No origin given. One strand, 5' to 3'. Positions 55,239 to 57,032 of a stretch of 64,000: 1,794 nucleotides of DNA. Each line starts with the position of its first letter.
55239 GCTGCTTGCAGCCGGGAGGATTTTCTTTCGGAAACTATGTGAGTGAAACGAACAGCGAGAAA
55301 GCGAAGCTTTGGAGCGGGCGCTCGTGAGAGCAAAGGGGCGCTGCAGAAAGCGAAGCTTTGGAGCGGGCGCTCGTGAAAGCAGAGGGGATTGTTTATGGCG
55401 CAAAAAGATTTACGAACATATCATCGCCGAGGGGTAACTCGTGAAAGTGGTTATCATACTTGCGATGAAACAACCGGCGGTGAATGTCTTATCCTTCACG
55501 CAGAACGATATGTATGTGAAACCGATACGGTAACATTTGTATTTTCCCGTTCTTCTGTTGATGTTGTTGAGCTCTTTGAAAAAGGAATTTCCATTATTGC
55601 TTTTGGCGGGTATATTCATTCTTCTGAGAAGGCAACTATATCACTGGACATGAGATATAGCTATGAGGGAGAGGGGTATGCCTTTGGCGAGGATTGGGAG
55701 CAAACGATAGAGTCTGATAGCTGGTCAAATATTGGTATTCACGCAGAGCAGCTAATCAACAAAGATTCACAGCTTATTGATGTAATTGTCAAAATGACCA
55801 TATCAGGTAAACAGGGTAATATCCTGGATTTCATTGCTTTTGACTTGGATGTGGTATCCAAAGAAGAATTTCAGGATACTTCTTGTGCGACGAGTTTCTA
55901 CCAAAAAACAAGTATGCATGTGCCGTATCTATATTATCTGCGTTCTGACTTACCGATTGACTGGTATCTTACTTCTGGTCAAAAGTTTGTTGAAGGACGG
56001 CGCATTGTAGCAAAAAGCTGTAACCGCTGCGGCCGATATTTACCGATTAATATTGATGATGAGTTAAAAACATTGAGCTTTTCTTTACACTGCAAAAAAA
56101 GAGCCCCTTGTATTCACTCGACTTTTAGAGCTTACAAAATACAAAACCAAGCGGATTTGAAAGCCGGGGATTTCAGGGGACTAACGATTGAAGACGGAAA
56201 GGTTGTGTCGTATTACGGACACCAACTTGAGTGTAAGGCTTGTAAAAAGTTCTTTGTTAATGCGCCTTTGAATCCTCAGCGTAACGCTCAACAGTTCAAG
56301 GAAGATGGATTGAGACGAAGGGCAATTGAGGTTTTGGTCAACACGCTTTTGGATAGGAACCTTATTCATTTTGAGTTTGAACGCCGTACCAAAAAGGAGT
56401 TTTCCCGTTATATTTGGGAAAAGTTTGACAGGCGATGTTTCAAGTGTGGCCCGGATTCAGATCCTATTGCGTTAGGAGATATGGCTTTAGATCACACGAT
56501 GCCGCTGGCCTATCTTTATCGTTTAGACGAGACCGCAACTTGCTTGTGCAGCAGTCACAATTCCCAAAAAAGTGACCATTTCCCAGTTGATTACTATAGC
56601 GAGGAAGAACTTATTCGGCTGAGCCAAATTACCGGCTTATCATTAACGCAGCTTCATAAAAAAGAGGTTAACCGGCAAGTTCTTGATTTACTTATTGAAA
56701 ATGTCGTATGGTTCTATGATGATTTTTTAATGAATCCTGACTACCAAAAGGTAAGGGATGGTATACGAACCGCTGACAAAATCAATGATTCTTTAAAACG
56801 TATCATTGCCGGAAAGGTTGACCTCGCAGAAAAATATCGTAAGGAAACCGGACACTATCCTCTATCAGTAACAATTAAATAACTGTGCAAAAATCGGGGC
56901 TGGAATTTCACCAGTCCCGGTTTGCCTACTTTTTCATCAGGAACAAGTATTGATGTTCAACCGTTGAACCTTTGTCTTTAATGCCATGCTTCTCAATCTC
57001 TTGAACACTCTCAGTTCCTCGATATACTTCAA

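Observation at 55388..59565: Low-GC restriction-modification-like island inserted between purF and purB (HNH nuclease, fused double methyltransferase, HTH regulator)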

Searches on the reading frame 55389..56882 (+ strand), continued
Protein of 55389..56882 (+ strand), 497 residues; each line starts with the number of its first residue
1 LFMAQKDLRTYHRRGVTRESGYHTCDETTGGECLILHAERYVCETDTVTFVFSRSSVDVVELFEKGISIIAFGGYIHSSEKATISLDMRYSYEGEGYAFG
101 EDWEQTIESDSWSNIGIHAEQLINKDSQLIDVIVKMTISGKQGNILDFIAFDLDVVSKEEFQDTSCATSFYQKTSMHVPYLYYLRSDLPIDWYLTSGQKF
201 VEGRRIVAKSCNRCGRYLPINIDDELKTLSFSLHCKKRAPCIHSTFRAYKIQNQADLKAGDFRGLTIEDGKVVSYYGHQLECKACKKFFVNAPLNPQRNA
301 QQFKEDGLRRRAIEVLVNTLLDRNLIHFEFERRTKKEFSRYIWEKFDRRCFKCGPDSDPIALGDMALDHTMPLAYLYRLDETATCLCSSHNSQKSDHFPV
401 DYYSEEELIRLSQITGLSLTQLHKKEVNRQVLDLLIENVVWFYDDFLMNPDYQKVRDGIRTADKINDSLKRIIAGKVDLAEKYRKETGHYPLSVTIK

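Call 89: search_protein_families(library=ncbifam, proteins=[P0307, P0473, P0418, P0504, P0121, P0304, P0327, P0357, P0365], max_evalue=0.1)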
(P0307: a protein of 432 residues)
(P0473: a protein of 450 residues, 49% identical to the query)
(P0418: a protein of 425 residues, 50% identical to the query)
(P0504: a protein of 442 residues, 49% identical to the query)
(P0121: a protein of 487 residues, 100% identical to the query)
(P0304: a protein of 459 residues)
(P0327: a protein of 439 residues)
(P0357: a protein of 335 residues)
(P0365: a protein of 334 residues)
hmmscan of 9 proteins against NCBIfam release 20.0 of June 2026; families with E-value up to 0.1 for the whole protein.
P0307 (432 aa): 1 family
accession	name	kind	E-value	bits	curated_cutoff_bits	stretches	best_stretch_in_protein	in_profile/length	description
NF003502.0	PRK05170.1-6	equivalog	0.038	14.2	250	0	37-91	89-140/149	YcgN family cysteine cluster protein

P0473 (450 aa): 1 family
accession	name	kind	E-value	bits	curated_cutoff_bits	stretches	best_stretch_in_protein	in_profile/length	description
NF047922.1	GDPFucSynFcl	equivalog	0.094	12.1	500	0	21-82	11-71/308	GDP-L-fucose synthase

P0418 (425 aa): 0 families

P0504 (442 aa): 1 family
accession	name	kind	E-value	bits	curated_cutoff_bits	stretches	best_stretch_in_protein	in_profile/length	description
NF034186.3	PRK14891.1-1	equivalog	0.034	14.1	73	0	201-210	2-11/51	50S ribosomal protein L24e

P0121 (487 aa): 0 families

P0304 (459 aa): 0 families

P0327 (439 aa): 1 family
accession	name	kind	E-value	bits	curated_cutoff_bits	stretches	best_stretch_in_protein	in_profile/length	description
NF040563.1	guided_IscB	equivalog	0.0025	17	175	1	285-391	187-292/314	RNA-guided endonuclease IscB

P0357 (335 aa): 0 families

P0365 (334 aa): 0 families

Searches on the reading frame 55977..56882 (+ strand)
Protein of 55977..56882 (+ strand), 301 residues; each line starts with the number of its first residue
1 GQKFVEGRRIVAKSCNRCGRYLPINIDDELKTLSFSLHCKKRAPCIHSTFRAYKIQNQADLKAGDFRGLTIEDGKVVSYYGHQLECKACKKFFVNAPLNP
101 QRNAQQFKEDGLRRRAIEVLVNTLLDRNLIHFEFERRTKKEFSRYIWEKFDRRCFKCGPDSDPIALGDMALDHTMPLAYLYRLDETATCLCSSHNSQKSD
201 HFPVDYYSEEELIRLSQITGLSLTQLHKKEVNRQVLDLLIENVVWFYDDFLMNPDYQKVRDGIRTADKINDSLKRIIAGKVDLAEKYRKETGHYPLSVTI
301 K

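Call 54: predict_structure(alignment_id=A3)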
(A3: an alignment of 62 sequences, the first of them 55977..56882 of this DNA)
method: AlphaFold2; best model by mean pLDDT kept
length: 301 residues; sequences in the alignment: 62
mean_pLDDT: 88.6   pTM: 0.64
mean pLDDT of the five models: 88.6, 87.4, 86.3, 84.1, 78.0
residues with pLDDT >= 90: 210; 70-90: 64; 50-70: 13; < 50: 14
segments of 3 or more residues with pLDDT < 50: 1-3, 96-106
pLDDT, mean of each block of 10 residues (from residue 1): 62 90 92 92 91 92 89 94 88 49 48 85 93 91 95 95 93 92 94 86 96 97 97 97 98 91 90 88 97 97 82
secondary structure, 60 per line:
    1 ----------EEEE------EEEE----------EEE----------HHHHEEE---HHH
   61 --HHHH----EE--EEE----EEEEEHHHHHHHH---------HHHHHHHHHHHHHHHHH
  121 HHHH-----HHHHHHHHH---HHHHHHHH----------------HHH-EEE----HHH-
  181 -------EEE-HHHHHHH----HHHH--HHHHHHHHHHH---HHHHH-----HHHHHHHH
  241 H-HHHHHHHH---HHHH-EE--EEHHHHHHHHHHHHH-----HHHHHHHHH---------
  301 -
elements in order: E11-14 E21-24 E35-37 H48-51 E52-54 H63-66 E75-77 E82-86 H87-94 H104-124 H130-138 H142-149 E170-172 E188-190 H192-198 H203-206 H209-219 H223-227 H233-241 H243-250 H254-257 H265-277 H283-291

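Call 57: fold_search(model_id=the predicted structure, library=pdb)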
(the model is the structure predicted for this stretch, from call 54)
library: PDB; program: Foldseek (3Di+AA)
matches with E <= 10: 175; with E <= 0.001: 0
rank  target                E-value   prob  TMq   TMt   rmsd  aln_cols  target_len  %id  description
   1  9w7v_A                1.5e-02  0.87  0.21  0.06  13.9       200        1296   15  SuperFi Cas9 - 20nt sgRNA - DNA ternary complex Class D (released 2025-12-31)
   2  9w7u_A                2.0e-02  0.66  0.21  0.07  17.9       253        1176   14  SuperFi Cas9 - 20nt sgRNA - DNA ternary complex Class C (released 2025-12-31)
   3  7v59_B                2.8e-02  0.72  0.22  0.06  15.0       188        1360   15  Cryo-EM structure of spyCas9-sgRNA-DNA dimer (released 2022-08-17)
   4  9jl1_A                3.1e-02  0.51  0.20  0.07  16.5       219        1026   16  SpCas9 with mini-gRNA conformation (released 2025-09-24)
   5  9lgi_A                4.7e-02  0.38  0.23  0.11  22.1       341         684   13  Cryo-EM structure of a type II-D CRISPR-Cas9 in complex with single-guided RNA and double-stranded DNA (released 2025-08-20)
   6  4oo8_A                4.9e-02  0.51  0.22  0.06  16.2       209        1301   15  Crystal structure of Streptococcus pyogenes Cas9 in complex with guide RNA and target DNA (released 2014-02-26)
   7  8t7s_A                4.9e-02  0.47  0.22  0.06  18.1       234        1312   14  SpRYmer bound to NAC PAM DNA (released 2024-05-01)
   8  4zt0_A                4.9e-02  0.44  0.21  0.06  16.5       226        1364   17  Crystal structure of catalytically-active Streptococcus pyogenes Cas9 in complex with single-guide RNA at 2.9 Angstrom (released 2015-07-08)
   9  4ogc                  5.2e-02  0.44  0.20  0.08  16.7       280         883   14  Crystal structure of the Type II-C Cas9 enzyme from Actinomyces naeslundii (released 2014-02-12)
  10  7z4c_B                5.2e-02  0.38  0.20  0.05  16.9       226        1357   15  SpCas9 bound to 6 nucleotide complementary DNA substrate (released 2022-08-31)
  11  6ifo_A                5.5e-02  0.44  0.20  0.05  16.7       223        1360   15  Crystal structure of AcrIIA2-SpyCas9-sgRNA ternary complex (released 2019-01-23)
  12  9q85_A                5.8e-02  0.47  0.20  0.06  15.2       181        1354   17  PAM-bound Cas9-Cas1-Cas2-Csn2 supercomplex in the locked conformation, Streptococcus thermophilus DGCC 7710 CRISPR3 sy (released 2026-02-18)
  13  9wa9_A                6.9e-02  0.38  0.21  0.07  17.3       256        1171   14  SuperFi Cas9 - 22nt sgRNA - DNA ternary complex Class B (released 2025-12-31)
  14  9vj9_S                6.9e-02  0.38  0.21  0.06  16.4       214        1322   13  Type I-A CRISPR integrase prespacer catching complex, State I (released 2026-04-01)
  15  4un3_B                7.8e-02  0.44  0.21  0.06  16.1       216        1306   17  Crystal structure of Cas9 bound to PAM-containing DNA target (released 2014-07-23)
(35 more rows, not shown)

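Call 98: fold_search(model_id=the predicted structure, library=viral)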
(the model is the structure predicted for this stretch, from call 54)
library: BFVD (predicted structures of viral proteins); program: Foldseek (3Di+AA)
matches with E <= 10: 137; with E <= 0.001: 0
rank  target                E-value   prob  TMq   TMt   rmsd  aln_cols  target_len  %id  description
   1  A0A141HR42            2.8e-03  0.93  0.18  0.24  16.8       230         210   16  HNH endonuclease [Flavobacterium phage FpV4]
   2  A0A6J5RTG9            6.2e-03  1.00  0.24  0.40   9.6       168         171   15  HNHc domain containing protein [uncultured Caudovirales phage]
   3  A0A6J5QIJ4            1.0e-02  1.00  0.23  0.38   3.7        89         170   22  HNHc domain containing protein [uncultured Caudovirales phage]
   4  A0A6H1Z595            2.6e-02  0.96  0.20  0.31  13.9       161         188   14  (no name in the UniProt tables at hand)
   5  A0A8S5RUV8            3.3e-02  0.80  0.18  0.17  10.7       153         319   18  HNH endonuclease [Siphoviridae sp. ctHip2]
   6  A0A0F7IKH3            5.7e-02  0.84  0.18  0.35  18.0       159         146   18  HNH endonuclease [Polaribacter phage P12002L]
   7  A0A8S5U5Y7            6.4e-02  0.69  0.17  0.20  15.0       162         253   17  HNHc [Siphoviridae sp. ctwHj1]
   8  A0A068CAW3            6.4e-02  0.57  0.18  0.32  17.2       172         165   11  HNH nuclease domain-containing protein [Listeria phage LMTA-148]
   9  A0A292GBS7            6.8e-02  0.93  0.23  0.48   7.5       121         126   22  (no name in the UniProt tables at hand)
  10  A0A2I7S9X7            7.2e-02  0.44  0.18  0.19  15.8       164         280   17  (no name in the UniProt tables at hand)
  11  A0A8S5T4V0            8.1e-02  0.72  0.22  0.38  15.4       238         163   14  HNH endonuclease [Siphoviridae sp. ctn8e14]
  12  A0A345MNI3            8.1e-02  0.66  0.23  0.30  12.7       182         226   14  (no name in the UniProt tables at hand)
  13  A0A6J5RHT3            9.1e-02  0.30  0.17  0.17  15.0       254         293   12  Uncharacterized protein [uncultured Caudovirales phage]
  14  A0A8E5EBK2            9.6e-02  0.92  0.18  0.28  13.5       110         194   19  HNH endonuclease [Tenacibaculum phage Gundel_1]
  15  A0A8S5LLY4            1.0e-01  0.96  0.17  0.30  11.0        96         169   20  RECOMBINATION ENDONUCLEASE VII [Siphoviridae sp. ctvok7]
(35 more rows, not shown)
